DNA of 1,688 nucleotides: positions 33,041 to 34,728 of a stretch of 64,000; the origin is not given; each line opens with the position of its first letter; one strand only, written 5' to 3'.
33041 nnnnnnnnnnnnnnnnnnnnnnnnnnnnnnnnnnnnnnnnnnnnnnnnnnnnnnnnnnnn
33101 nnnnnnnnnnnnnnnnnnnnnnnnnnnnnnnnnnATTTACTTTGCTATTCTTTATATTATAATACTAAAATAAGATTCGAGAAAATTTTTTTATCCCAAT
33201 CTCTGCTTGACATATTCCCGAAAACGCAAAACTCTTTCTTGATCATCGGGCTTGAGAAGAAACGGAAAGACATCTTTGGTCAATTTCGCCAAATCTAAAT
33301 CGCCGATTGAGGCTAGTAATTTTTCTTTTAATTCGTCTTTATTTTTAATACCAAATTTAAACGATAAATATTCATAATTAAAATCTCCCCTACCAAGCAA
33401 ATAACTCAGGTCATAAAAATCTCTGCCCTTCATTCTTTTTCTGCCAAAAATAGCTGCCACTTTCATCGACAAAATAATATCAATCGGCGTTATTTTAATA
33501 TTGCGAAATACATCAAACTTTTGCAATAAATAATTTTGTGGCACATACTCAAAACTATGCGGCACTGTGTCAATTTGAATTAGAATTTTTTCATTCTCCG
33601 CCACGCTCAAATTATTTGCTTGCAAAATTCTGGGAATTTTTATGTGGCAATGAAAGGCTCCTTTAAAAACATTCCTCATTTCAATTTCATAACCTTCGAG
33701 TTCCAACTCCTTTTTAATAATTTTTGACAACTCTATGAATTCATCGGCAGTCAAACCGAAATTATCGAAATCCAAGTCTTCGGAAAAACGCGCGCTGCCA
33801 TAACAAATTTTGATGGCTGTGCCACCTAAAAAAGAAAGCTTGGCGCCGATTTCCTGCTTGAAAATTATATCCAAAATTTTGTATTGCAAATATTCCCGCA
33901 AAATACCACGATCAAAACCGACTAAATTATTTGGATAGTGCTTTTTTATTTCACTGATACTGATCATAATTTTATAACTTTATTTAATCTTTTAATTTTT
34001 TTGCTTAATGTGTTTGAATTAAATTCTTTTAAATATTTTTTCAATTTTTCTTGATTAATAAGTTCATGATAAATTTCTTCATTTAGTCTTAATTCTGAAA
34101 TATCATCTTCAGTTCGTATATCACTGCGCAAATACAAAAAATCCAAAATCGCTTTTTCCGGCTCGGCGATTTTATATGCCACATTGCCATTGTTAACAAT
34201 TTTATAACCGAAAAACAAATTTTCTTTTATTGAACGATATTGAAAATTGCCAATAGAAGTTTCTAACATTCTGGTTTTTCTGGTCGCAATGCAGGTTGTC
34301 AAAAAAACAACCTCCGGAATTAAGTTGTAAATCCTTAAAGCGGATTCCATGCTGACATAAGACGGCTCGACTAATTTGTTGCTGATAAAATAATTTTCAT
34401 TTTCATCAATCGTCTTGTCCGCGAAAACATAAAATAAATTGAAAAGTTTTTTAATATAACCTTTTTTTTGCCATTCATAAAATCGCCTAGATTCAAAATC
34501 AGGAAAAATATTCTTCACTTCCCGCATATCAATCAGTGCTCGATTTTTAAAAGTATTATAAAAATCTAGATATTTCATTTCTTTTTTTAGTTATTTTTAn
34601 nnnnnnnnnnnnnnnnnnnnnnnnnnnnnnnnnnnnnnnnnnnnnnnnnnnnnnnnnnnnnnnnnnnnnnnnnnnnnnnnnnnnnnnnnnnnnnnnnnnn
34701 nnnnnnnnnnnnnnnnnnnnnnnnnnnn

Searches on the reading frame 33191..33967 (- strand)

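Call 29: search_protein_families(library=padloc, proteins=[window:33191-33967:-], max_evalue=0.00001)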
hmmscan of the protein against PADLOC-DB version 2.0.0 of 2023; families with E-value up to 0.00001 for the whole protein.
window:33191-33967:- (258 aa): 14 families
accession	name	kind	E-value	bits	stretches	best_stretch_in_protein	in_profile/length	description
PDLC02313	AbiEii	-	5.7e-91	302.5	1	1-255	1-253/254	AbiEii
PDLC02293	AbiEii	-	2.9e-25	87.3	1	20-242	18-251/270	AbiEii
PDLC02296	AbiEii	-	1.5e-21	74.8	1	16-226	18-233/282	AbiEii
PDLC02304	AbiEii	-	5.6e-19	67.1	1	1-210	1-207/260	AbiEii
PDLC02323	AbiEii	-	3e-17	61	1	3-222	3-216/248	AbiEii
PDLC02307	AbiEii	-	2.5e-16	58.1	1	39-193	18-147/219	AbiEii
PDLC02328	AbiEii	-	8.6e-12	43.4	1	41-193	12-144/203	AbiEii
PDLC02330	AbiEii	-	6.1e-10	37.2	1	25-194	8-162/219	AbiEii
PDLC02292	AbiEii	-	1.5e-08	32.8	1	24-197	30-212/283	AbiEii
PDLC02294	AbiEii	-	3.4e-08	31.7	1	32-201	33-196/260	AbiEii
PDLC02321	AbiEii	-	4.4e-08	31.1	0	148-199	170-222/296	AbiEii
PDLC02305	AbiEii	-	8.1e-08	29.8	1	37-249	38-248/306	AbiEii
PDLC02318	AbiEii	-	2.4e-07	28.4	1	30-193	28-185/280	AbiEii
PDLC02324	AbiEii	-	6.8e-07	27.3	0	29-77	11-60/231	AbiEii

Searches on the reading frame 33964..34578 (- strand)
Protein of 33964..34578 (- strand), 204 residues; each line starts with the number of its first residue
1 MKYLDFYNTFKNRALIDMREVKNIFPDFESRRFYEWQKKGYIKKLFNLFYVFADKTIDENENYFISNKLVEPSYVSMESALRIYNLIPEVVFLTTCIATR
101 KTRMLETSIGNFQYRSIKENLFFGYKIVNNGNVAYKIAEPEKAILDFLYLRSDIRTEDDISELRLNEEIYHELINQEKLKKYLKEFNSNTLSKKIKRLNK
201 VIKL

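Call 29: search_protein_families(library=padloc, proteins=[window:33964-34578:-], max_evalue=0.00001)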
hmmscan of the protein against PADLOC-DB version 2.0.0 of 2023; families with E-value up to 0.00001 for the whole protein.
window:33964-34578:- (204 aa): 15 families
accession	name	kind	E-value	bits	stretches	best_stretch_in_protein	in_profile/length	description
PDLC02241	AbiEi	-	7.7e-64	213.2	1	1-201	1-197/199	AbiEi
PDLC02272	AbiEi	-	3.2e-58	194.8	1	1-202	1-198/200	AbiEi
PDLC02230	AbiEi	-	4.2e-33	112.7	1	32-200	22-191/192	AbiEi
PDLC02267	AbiEi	-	1.9e-20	71.4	1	12-195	17-194/252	AbiEi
PDLC02240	AbiEi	-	3.9e-18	63.8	1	15-201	17-213/216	AbiEi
PDLC02274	AbiEi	-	3.5e-13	47.7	1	38-200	43-212/217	AbiEi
PDLC02255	AbiEi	-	9.7e-13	46.1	1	65-198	64-183/186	AbiEi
PDLC02271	AbiEi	-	6.4e-11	39.9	1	30-193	41-210/263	AbiEi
PDLC02269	AbiEi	-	1.2e-10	39.1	1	5-195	2-187/251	AbiEi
PDLC02232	AbiEi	-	6.7e-08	30.6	1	35-148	43-160/177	AbiEi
PDLC02225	AbiEi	-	2.3e-07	28.7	1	11-188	15-183/198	AbiEi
PDLC02273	AbiEi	-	2.8e-07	28.8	1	67-195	79-201/205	AbiEi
PDLC02265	AbiEi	-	6e-07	27.4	1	9-164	10-164/198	AbiEi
PDLC02275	AbiEi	-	1e-06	26.9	1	34-188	29-174/184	AbiEi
PDLC02276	AbiEi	-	3.5e-06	24.7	1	38-148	42-157/270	AbiEi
